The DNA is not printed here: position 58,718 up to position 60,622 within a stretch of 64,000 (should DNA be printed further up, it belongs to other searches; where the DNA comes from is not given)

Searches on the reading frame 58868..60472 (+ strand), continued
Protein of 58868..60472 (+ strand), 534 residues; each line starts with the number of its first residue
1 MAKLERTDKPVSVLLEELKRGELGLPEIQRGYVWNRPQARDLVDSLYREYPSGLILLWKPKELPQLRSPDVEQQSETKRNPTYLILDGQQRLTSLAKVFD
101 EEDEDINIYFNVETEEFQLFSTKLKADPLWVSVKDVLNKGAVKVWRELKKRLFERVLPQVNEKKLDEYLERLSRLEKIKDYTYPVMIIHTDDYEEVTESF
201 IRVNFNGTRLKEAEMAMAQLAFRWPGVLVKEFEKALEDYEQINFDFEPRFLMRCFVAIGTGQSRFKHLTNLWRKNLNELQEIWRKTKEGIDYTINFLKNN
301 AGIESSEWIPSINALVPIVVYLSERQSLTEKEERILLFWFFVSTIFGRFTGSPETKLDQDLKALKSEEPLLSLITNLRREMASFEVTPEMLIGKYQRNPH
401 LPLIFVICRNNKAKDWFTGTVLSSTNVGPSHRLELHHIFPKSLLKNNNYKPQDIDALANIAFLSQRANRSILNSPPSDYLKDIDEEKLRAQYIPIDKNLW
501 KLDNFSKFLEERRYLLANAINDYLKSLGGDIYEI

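Call 16: find_encoding_contigs(protein=P0005, flank=8000, max_places=3)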
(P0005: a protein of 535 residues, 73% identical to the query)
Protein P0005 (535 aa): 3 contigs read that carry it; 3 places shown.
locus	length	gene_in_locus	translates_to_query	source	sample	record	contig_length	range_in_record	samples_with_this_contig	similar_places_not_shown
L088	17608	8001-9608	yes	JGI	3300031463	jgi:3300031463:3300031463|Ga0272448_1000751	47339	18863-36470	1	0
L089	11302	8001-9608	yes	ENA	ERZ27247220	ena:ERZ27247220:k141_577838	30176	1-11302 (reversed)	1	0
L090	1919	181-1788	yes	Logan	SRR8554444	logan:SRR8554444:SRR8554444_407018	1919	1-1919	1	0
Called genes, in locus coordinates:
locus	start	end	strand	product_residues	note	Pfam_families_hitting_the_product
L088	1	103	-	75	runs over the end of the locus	-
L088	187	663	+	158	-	-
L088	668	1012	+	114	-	-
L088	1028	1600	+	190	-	-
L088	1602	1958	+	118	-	-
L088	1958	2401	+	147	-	-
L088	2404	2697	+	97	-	-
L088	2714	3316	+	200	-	-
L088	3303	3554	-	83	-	-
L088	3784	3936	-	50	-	-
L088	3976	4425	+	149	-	-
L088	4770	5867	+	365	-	-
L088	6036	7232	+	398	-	PF13191:AAA_16 (weak), PF00004:AAA (weak), PF13401:AAA_22, PF22703:Cdc6_lid, PF09079:WHD_Cdc6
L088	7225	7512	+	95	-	PF12840:HTH_20, PF01022:HTH_5, PF12802:MarR_2 (weak), PF09339:HTH_IclR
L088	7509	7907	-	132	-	-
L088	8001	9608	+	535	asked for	PF03235:GmrSD_N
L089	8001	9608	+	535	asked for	PF03235:GmrSD_N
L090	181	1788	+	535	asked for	PF03235:GmrSD_N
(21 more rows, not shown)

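Call 17: list_cluster_members(proteins=[window:58868-60469:+, window:58547-58843:+, window:56917-58563:+, window:52827-53576:-])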
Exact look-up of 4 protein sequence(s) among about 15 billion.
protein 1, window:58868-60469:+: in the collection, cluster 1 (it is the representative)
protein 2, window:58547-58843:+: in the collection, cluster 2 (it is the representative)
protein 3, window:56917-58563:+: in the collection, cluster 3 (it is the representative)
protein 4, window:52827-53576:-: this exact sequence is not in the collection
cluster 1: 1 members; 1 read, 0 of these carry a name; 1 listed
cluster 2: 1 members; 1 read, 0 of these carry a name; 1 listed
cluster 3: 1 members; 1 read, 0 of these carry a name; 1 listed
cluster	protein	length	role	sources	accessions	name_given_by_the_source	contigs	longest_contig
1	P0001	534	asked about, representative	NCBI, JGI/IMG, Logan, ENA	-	-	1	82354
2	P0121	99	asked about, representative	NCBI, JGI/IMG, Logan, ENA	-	-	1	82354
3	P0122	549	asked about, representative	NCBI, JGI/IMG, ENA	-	-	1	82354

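Call 38: search_solved_structures(query=A1, max_evalue=1, show_alignments=2)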
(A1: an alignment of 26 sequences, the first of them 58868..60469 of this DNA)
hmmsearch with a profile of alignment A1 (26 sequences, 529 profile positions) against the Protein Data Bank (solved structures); distinct sequences matched with E-value up to 1: 2.
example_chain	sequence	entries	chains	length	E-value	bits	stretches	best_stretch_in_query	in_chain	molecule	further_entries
7p9k_A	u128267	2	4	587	1.4e-17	66.8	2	11-95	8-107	DUF262 domain-containing protein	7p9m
6jiv_D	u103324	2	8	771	0.083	14.7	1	11-104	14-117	SspE protein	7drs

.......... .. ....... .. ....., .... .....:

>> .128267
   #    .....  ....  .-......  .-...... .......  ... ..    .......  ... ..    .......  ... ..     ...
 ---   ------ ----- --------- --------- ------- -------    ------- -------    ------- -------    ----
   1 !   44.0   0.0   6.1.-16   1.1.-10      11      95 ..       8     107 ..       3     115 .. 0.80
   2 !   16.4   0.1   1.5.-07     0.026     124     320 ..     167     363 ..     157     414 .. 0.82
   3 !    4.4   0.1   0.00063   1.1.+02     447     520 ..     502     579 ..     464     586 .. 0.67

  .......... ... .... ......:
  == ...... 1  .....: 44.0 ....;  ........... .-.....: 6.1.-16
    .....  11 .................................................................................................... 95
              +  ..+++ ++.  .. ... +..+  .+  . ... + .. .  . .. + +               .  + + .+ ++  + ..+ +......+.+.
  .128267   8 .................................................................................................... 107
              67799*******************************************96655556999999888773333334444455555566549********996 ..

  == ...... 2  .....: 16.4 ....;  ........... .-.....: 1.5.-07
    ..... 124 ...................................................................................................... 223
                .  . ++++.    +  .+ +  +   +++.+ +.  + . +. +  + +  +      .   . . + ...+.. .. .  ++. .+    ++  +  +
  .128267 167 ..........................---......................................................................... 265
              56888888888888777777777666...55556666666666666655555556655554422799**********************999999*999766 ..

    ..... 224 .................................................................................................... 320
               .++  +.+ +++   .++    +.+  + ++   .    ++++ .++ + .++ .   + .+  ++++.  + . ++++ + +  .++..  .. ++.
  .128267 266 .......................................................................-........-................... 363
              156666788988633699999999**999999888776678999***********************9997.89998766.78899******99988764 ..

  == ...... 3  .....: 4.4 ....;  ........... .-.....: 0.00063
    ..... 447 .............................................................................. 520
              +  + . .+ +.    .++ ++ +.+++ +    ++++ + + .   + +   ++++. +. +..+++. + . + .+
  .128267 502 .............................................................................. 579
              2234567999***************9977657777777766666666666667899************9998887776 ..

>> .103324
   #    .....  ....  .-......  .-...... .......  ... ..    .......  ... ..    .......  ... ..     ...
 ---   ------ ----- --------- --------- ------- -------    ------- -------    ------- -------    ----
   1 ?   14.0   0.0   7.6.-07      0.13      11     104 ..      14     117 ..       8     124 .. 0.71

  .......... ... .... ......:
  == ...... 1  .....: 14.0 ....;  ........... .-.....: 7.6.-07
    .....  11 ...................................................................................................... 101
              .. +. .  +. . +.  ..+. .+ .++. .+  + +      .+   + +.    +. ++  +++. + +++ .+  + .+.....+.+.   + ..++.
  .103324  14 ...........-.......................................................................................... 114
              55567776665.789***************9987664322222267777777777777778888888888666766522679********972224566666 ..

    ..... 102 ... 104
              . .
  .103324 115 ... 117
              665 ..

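Call 51: predict_structure(alignment_id=A1)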
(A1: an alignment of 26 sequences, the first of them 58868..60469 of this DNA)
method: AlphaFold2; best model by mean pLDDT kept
length: 534 residues; sequences in the alignment: 26
mean_pLDDT: 83.9   pTM: 0.75
mean pLDDT of the five models: 83.9, 83.7, 81.7, 77.8, 77.4
residues with pLDDT >= 90: 207; 70-90: 255; 50-70: 56; < 50: 16
segments of 3 or more residues with pLDDT < 50: 31-34, 202-209
pLDDT, mean of each block of 10 residues (from residue 1): 78 87 72 66 89 78 71 60 82 86 85 92 82 93 93 68 89 93 84 57 46 73 80 88 85 92 83 93 97 93 84 90 90 93 73 78 92 88 89 87 91 87 68 86 85 92 78 89 92 96 96 98 93 79
secondary structure, 60 per line:
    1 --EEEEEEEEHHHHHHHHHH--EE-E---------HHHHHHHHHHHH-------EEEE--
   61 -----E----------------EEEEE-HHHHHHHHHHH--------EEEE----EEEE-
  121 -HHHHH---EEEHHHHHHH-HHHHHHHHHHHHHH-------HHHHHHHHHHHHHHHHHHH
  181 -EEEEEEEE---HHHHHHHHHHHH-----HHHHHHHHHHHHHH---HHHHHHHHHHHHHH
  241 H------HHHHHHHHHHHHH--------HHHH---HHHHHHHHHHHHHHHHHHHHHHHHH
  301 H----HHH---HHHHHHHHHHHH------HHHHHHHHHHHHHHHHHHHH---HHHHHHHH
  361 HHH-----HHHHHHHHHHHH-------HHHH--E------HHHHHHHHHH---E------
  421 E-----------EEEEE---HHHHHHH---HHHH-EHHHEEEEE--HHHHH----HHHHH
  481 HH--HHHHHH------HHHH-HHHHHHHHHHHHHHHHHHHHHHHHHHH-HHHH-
elements in order: E3-10 H11-20 H36-47 E55-58 E83-87 H89-99 E108-111 E116-119 H122-126 E130-132 H133-139 H141-154 H162-180 E182-189 H193-204 H210-223 H227-241 H248-260 H269-272 H276-301 H312-323 H330-349 H353-363 H369-380 H388-391 H401-410 E433-437 H441-447 H451-454 E460-464 H467-471 H476-482 H485-490 H497-500 H502-528 H530-533

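Call 52: find_related_loci(query=A1, collection=viral_contigs, flank=6000)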
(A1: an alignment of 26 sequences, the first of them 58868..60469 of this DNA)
Query A1 (534 aa) in viral_contigs; peptide patterns used: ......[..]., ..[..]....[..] (x = any residue, [..] = any of these).
34 stretches matched a pattern, but none encodes a relative of the query by tblastn (E <= 1e-3).

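Call 57: fold_search(model_id=the predicted structure, library=pdb)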
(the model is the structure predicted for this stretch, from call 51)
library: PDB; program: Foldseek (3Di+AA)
matches with E <= 10: 53; with E <= 0.001: 5
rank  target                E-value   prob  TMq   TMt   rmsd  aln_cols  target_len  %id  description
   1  7p9k_A                5.2e-14  1.00  0.43  0.40  16.6       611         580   18  BrxU, GmrSD-family Type IV restriction enzyme (released 2021-12-08)
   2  7p9m_A                1.4e-12  1.00  0.43  0.41  18.1       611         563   17  BrxU, GmrSD-family Type IV restriction enzyme (released 2021-12-08)
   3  7p9m_B                1.3e-11  1.00  0.41  0.40  16.5       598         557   17  BrxU, GmrSD-family Type IV restriction enzyme (released 2021-12-08)
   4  7drr_A                1.5e-05  1.00  0.33  0.25  20.2       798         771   12  Structure of SspE-R100A protein (released 2022-06-29)
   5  6jiv_C                5.8e-04  0.99  0.20  0.19  19.6       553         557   16  SspE crystal structure (released 2020-03-25)
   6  6jiv_A                1.4e-03  0.99  0.22  0.21  20.7       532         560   12  SspE crystal structure (released 2020-03-25)
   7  7bm8_A                2.9e-01  0.85  0.15  0.39  14.0       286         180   12  Crystal structure of the C-terminally truncated chromosome-partitioning protein ParB from Caulobacter crescentus compl (released 2021-04-28)
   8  8f43                  4.7e-01  0.92  0.14  0.48   6.7       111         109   14  HNH Nuclease Domain from G. stearothermophilus Cas9, K597A mutant (released 2022-12-21)
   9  7bnr_A                4.9e-01  0.28  0.11  0.28  22.6       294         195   11  Crystal structure of a ParB Q52A mutant from Myxococcus xanthus bound to CTPyS (released 2021-09-08)
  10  7ol9_B                7.5e-01  0.21  0.11  0.27  22.5       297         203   10  Crystal structure of C-terminally truncated Bacillus subtilis nucleoid occlusion protein (Noc) complexed to the Noc-bi (released 2022-03-09)
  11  7roq_A                8.2e-01  0.04  0.08  0.03  25.3       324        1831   11  Alternative Structure of Human ABCA1 (released 2022-01-19)
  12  7bnk_A                9.7e-01  0.16  0.10  0.26  22.6       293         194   10  Crystal structure of ParB from Myxococcus xanthus bound to CDP and Monothiophosphate (released 2021-09-08)
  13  5xjy_A                1.1e+00  0.06  0.10  0.04  25.4       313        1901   11  Cryo-EM structure of human ABCA1 (released 2017-06-07)
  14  7ol9_A                1.1e+00  0.15  0.10  0.26  25.7       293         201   11  Crystal structure of C-terminally truncated Bacillus subtilis nucleoid occlusion protein (Noc) complexed to the Noc-bi (released 2022-03-09)
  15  7ng0                  1.1e+00  0.20  0.12  0.28  22.6       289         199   10  Crystal structure of N- and C-terminally truncated Geobacillus thermoleovorans nucleoid occlusion protein Noc (released 2021-02-17)
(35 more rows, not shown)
